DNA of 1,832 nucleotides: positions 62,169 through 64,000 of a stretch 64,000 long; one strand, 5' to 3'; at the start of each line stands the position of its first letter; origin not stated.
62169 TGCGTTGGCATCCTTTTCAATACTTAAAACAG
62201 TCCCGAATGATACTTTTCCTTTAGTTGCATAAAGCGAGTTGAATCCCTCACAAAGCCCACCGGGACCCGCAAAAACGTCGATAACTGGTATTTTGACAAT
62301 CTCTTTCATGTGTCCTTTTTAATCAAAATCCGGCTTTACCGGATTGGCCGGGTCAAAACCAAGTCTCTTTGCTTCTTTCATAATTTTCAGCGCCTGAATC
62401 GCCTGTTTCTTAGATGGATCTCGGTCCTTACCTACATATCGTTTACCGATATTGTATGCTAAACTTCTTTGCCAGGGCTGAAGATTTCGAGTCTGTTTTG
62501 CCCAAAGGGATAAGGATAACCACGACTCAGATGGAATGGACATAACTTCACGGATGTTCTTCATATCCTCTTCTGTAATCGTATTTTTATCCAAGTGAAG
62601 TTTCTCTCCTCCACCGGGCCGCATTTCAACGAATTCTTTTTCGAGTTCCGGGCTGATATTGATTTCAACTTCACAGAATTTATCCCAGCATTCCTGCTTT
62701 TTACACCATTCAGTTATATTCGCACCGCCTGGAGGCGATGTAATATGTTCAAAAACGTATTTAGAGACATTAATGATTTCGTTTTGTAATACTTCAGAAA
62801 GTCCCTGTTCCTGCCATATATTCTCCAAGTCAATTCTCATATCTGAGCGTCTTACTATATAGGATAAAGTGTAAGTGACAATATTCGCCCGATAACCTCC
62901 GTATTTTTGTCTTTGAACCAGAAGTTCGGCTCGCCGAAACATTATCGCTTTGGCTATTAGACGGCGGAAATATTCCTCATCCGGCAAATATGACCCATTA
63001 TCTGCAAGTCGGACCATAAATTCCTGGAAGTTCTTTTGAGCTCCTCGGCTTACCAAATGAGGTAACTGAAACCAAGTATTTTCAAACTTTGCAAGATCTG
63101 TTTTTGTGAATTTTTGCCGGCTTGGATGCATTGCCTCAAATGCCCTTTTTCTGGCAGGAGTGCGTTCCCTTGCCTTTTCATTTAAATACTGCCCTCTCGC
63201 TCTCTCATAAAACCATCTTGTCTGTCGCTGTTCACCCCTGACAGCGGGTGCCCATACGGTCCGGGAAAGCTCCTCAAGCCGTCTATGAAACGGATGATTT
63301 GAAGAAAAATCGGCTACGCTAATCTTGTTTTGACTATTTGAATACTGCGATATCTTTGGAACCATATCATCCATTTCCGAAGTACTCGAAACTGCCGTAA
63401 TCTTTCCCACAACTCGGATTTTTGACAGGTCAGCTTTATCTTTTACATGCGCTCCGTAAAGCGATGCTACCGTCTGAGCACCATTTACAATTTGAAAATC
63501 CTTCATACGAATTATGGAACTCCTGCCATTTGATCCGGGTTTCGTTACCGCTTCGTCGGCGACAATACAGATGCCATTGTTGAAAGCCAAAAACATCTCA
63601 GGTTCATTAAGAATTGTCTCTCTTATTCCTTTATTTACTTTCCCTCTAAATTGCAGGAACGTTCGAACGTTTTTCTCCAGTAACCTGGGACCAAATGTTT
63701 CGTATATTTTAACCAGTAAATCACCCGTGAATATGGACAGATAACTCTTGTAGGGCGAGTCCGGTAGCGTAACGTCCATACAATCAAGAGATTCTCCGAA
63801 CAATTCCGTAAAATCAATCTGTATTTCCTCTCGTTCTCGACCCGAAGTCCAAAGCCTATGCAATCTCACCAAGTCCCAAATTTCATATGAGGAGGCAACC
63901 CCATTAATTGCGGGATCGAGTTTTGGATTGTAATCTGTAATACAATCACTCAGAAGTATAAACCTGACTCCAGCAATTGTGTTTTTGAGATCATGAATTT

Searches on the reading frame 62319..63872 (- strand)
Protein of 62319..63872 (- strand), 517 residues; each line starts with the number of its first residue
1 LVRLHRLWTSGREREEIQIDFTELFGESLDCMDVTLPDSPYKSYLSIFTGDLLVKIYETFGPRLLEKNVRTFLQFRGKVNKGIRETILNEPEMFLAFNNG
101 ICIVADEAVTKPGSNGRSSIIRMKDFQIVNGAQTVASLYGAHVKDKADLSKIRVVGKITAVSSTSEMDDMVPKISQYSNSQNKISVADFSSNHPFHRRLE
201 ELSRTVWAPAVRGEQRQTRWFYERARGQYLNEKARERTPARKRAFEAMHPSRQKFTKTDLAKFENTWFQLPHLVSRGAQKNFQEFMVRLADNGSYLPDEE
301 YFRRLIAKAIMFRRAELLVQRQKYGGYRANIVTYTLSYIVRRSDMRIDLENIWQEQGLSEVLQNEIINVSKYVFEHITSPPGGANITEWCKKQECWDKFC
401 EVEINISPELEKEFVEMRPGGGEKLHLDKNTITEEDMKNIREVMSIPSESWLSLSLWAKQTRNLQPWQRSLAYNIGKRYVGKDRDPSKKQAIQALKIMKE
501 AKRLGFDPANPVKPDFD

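Call 38: search_protein_families(library=pfam, proteins=[window:62319-63872:-], max_evalue=0.001)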
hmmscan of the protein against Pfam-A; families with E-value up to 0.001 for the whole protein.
window:62319-63872:- (517 aa): 1 family
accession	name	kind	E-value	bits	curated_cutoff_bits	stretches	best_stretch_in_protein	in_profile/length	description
PF10592.14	AIPR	-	4.6e-103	345.6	25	1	65-381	1-308/308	AIPR protein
